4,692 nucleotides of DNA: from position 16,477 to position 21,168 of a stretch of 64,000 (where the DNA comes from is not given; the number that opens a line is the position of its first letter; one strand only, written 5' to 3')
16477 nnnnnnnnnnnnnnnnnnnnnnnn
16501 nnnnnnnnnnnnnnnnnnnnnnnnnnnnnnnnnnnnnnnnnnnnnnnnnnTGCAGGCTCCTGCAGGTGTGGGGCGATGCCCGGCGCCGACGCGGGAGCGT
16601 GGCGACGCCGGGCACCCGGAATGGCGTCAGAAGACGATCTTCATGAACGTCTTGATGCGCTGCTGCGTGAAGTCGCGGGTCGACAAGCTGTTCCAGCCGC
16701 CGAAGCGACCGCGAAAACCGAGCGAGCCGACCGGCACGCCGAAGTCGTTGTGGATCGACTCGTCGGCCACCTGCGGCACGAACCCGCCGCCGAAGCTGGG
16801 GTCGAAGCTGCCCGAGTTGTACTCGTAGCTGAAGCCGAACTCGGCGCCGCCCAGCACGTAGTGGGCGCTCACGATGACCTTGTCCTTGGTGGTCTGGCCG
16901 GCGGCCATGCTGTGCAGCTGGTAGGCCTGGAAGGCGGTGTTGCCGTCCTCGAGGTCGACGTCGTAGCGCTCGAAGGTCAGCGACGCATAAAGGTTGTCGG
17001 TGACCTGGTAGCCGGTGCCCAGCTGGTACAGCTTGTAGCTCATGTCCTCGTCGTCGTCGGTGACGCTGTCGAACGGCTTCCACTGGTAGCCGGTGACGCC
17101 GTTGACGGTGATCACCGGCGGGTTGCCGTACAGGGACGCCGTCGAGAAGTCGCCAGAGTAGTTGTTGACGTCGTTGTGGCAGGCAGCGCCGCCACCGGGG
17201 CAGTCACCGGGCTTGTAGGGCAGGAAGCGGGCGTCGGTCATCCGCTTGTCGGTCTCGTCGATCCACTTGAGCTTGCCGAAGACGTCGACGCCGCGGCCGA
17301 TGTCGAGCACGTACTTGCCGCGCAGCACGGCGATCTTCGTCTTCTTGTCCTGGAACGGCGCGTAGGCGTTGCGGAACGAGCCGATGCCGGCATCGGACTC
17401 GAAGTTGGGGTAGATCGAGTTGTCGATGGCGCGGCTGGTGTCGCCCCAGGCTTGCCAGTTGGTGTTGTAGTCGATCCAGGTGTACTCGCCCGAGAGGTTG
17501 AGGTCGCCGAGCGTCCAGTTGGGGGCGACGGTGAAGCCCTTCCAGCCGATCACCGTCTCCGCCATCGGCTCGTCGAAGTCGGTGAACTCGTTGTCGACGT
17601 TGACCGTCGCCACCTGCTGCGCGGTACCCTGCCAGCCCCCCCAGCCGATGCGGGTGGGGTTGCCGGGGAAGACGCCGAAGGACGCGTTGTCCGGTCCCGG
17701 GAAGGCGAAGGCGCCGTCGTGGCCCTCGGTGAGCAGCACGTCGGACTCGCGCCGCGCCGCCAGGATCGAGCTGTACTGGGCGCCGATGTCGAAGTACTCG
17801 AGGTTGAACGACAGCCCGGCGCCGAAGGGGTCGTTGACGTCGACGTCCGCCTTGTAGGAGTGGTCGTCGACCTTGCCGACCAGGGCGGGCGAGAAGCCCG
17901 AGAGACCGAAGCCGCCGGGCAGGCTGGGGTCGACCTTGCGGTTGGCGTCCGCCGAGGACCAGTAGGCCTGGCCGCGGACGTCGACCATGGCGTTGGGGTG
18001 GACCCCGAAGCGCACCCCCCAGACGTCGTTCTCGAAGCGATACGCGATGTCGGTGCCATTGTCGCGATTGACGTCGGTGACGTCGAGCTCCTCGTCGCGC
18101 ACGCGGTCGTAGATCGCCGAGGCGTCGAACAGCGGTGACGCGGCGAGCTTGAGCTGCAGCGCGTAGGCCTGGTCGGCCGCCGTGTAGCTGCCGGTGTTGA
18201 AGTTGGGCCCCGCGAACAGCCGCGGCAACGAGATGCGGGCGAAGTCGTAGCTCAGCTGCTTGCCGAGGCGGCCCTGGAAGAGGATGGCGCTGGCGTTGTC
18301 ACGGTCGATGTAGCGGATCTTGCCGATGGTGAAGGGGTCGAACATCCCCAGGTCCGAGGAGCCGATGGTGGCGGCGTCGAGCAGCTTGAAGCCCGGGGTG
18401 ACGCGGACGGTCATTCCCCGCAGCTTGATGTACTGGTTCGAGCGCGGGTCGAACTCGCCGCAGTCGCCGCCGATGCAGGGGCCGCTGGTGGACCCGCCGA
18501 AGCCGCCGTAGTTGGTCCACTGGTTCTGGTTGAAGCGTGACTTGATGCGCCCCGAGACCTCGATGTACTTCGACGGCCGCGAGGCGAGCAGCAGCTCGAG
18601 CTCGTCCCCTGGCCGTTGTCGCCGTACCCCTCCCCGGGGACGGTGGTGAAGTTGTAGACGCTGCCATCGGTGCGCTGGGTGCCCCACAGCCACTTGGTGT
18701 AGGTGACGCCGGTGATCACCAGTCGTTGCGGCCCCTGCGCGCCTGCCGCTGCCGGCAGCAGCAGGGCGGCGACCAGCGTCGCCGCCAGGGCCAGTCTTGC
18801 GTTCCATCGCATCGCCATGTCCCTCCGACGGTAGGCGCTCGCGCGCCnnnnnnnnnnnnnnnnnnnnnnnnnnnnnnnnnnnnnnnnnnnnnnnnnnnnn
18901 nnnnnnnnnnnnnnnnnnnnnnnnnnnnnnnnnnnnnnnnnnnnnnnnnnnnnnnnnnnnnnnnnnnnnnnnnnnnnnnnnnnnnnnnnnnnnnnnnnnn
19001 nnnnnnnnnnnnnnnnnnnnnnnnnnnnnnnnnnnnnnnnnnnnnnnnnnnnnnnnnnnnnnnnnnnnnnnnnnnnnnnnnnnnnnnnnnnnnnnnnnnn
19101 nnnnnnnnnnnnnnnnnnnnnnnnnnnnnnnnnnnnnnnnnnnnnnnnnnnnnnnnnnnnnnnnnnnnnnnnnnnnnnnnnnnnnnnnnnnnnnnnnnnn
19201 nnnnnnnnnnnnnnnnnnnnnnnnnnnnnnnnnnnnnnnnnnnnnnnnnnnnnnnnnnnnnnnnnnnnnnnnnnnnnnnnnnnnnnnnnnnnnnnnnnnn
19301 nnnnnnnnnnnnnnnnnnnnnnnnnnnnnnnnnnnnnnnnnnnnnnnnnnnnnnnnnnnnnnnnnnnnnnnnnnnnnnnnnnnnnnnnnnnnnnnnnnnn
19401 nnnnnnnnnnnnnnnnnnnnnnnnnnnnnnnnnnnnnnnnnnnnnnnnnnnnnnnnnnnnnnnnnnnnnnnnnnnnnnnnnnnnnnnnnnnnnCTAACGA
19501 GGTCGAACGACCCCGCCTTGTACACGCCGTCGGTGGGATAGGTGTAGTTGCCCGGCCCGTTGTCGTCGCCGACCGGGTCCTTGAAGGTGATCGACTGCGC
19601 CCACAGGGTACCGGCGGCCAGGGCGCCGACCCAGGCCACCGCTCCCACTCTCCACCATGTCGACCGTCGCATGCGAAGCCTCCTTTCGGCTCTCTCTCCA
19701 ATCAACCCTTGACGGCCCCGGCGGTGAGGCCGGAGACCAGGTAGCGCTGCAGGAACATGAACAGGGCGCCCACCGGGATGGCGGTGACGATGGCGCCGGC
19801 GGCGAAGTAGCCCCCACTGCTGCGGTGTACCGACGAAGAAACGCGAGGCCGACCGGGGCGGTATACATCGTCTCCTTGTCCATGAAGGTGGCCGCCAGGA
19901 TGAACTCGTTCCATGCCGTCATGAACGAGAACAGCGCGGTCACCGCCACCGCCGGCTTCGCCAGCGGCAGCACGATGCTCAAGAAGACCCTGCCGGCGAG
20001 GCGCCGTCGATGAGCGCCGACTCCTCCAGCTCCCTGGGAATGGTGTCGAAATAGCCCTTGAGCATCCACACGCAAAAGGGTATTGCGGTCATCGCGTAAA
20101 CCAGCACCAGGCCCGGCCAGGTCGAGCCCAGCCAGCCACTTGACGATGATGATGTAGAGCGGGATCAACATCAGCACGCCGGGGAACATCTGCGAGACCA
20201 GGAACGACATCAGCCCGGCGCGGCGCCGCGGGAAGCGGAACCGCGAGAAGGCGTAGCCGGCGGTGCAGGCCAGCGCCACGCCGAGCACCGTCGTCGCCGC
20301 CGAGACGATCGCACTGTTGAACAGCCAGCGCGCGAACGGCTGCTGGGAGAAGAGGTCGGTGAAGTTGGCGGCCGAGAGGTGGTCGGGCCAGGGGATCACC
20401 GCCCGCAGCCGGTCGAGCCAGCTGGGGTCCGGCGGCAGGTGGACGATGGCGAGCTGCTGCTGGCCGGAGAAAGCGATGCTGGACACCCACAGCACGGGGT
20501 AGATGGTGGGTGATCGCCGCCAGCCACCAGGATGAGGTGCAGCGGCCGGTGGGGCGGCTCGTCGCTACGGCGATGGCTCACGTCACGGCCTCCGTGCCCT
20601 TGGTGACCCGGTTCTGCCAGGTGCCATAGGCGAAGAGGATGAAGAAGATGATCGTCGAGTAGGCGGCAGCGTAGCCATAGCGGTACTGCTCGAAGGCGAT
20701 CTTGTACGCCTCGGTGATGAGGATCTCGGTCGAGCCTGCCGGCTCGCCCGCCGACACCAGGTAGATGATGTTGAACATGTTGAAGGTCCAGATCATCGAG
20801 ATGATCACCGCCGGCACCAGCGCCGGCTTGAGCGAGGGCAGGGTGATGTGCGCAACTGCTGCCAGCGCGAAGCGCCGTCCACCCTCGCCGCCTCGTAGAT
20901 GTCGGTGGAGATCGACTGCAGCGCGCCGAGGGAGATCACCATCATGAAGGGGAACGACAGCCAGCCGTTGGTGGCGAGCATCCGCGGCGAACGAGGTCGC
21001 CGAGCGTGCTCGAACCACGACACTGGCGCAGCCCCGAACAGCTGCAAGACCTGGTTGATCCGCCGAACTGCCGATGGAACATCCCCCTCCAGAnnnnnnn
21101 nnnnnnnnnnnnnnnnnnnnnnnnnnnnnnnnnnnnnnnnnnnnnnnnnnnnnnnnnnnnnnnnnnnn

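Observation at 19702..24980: Inner-membrane MalFGK-like importer riddled with frameshifts while flanking amylases and the binding protein are intact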

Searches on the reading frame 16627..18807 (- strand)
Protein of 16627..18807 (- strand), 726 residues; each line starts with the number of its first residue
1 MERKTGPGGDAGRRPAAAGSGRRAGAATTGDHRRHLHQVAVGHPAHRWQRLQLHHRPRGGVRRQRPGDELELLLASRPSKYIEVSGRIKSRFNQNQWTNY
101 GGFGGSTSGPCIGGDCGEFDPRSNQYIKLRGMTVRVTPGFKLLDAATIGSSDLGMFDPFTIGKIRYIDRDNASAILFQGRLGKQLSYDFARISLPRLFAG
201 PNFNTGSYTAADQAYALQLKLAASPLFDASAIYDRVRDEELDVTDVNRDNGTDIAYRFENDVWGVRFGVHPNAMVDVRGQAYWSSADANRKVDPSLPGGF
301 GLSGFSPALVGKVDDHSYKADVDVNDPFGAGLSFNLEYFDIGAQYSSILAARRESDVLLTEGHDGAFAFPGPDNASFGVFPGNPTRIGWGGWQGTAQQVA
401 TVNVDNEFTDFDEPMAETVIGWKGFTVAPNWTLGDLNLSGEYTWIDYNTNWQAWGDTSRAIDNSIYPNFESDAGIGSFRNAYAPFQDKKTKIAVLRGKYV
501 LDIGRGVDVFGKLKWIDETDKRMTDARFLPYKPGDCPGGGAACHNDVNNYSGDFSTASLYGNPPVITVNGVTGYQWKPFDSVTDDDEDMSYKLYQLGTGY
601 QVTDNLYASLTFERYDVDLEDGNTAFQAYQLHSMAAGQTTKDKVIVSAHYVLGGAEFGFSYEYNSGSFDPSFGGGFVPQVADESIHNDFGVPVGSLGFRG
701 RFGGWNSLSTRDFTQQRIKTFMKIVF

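Call 6: search_protein_families(library=pfam, proteins=[window:16627-18807:-])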
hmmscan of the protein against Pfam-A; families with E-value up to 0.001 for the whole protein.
window:16627-18807:- (726 aa): 0 families

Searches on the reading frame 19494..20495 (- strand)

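Call 6: search_protein_families(library=pfam, proteins=[window:19494-20495:-])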
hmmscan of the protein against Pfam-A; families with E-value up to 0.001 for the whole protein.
window:19494-20495:- (333 aa): 1 family
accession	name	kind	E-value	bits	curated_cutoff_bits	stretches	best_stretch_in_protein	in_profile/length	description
PF00528.27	BPD_transp_1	-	2.6e-05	24.5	26.4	1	169-212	96-139/184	Binding-protein-dependent transport system inner membrane component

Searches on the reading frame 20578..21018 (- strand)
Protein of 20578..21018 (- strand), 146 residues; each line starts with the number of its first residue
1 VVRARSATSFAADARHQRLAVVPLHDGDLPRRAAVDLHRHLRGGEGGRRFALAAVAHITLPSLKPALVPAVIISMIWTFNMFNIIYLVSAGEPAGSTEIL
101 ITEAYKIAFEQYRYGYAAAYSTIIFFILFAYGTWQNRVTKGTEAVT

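Call 6: search_protein_families(library=pfam, proteins=[window:20578-21018:-])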
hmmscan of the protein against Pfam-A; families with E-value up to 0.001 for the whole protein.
window:20578-21018:- (146 aa): 1 family
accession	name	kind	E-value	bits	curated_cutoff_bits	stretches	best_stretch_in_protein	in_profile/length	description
PF00528.27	BPD_transp_1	-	1.6e-05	25.1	26.4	1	55-135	98-175/184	Binding-protein-dependent transport system inner membrane component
